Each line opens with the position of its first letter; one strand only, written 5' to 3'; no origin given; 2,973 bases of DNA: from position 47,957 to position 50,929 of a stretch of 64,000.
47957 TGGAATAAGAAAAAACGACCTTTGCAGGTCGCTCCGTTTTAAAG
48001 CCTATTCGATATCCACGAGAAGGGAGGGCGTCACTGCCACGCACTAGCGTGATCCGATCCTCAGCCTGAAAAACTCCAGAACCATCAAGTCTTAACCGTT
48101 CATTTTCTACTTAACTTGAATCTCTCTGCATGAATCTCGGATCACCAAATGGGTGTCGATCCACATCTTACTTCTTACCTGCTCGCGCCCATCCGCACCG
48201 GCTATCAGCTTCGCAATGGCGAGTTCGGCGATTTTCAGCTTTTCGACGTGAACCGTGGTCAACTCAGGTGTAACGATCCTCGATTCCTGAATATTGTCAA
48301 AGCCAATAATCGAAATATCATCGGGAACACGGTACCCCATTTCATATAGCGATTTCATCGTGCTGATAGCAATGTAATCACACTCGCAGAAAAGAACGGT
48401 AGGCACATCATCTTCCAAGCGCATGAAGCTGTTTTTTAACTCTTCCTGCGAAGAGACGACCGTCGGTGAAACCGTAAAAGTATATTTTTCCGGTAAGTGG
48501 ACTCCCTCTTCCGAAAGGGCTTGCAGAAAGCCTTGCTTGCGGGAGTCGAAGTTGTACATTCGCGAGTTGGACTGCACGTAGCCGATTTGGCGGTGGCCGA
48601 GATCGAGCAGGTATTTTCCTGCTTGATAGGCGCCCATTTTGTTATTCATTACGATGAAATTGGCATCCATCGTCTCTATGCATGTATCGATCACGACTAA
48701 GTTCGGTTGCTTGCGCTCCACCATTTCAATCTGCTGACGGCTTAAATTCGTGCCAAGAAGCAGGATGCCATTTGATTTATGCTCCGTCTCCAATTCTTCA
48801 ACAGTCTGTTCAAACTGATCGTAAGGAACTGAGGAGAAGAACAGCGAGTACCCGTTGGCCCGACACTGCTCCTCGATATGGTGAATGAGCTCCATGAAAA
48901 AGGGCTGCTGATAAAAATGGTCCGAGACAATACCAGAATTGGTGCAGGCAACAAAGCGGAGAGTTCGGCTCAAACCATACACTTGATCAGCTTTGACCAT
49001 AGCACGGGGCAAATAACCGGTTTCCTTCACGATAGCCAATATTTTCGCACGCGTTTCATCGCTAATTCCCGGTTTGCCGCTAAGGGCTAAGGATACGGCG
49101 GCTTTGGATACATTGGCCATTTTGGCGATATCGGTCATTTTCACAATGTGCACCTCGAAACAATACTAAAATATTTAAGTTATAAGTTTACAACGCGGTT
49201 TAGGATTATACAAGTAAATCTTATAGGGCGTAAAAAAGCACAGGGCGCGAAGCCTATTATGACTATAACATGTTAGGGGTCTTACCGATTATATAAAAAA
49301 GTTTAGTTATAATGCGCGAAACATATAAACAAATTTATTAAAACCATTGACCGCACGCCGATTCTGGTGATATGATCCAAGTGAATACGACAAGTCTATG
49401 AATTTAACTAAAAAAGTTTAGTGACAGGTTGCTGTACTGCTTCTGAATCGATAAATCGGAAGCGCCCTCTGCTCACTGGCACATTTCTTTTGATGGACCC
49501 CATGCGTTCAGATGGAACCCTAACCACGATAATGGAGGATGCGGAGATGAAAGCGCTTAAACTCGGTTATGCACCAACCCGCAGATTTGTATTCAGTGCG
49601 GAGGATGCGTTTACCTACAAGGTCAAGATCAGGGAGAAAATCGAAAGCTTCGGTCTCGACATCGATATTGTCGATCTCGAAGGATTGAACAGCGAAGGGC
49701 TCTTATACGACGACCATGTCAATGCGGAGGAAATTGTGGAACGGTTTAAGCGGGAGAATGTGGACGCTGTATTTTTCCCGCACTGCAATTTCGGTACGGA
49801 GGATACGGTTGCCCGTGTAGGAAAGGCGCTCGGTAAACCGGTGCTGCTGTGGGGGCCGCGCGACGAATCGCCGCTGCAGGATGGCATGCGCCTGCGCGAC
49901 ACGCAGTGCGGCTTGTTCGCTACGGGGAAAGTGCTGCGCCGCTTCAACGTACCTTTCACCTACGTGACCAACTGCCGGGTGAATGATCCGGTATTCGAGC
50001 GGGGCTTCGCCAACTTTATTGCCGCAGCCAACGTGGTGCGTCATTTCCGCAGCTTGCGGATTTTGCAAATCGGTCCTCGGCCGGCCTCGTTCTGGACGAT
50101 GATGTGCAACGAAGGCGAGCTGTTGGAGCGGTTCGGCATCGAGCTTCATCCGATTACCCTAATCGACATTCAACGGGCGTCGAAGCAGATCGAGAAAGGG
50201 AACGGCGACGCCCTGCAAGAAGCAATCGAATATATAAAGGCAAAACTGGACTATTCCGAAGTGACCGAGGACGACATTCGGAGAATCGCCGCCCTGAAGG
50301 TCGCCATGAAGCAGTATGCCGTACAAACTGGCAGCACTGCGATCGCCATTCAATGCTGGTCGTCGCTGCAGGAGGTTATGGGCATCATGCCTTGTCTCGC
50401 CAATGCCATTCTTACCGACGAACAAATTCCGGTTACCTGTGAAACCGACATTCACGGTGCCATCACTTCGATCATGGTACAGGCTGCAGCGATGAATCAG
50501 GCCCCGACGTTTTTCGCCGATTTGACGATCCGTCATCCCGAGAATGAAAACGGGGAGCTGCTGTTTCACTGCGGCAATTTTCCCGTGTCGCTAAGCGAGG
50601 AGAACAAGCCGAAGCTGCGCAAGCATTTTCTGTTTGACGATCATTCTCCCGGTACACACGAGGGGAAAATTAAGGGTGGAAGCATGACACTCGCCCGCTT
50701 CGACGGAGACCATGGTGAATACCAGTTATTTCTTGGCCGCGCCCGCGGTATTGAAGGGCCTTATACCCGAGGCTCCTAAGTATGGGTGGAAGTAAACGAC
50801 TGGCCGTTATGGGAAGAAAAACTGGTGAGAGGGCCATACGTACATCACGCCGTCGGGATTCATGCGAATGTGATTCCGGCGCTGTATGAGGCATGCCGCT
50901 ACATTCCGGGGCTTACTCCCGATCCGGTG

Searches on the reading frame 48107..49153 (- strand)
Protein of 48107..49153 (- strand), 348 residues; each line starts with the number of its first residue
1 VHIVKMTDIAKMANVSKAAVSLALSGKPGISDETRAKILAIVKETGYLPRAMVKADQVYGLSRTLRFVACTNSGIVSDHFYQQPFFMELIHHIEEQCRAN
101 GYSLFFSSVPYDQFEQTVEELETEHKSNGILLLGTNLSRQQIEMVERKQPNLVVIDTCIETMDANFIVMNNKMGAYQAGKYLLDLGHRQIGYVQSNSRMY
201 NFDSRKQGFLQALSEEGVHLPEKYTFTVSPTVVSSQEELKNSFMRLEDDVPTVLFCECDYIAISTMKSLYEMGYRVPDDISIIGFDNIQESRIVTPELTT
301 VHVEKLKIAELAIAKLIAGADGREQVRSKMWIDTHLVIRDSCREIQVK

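Call 100: search_protein_families(library=pfam, proteins=[window:48107-49153:-], max_evalue=0.01)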
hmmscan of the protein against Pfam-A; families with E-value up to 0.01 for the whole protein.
window:48107-49153:- (348 aa): 3 families
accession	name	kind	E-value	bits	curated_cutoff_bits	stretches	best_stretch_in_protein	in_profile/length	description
PF13377.12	Peripla_BP_3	-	1.8e-31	109.9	26.5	1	181-342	3-167/167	Periplasmic binding protein-like domain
PF00532.27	Peripla_BP_1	-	6.7e-18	65.6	22.2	1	82-304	12-245/281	Periplasmic binding proteins and sugar binding domain of LacI family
PF00356.27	LacI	-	2.7e-13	49.9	27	1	6-49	2-45/46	Bacterial regulatory proteins, lacI family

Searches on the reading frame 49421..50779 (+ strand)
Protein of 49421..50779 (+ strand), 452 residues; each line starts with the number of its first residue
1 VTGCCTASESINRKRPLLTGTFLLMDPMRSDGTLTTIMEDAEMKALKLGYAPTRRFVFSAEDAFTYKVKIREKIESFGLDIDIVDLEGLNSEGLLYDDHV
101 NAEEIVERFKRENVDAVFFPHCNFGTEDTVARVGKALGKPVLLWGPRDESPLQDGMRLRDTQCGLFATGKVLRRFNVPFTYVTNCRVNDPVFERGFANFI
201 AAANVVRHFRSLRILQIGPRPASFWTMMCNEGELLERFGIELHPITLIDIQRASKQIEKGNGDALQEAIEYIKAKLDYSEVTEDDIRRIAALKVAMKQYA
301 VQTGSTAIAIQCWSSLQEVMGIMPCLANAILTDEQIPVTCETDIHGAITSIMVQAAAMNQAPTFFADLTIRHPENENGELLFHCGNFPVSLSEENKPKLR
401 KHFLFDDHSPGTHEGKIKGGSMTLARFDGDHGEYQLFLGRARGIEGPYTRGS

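Call 100: search_protein_families(library=pfam, proteins=[window:49421-50779:+], max_evalue=0.01)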
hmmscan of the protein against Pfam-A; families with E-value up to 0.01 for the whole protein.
window:49421-50779:+ (452 aa): 1 family
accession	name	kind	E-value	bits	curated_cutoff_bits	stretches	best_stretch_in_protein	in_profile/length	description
PF02952.23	Fucose_iso_C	-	0.0041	17.2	29.3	0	381-439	1-71/143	L-fucose isomerase, C-terminal domain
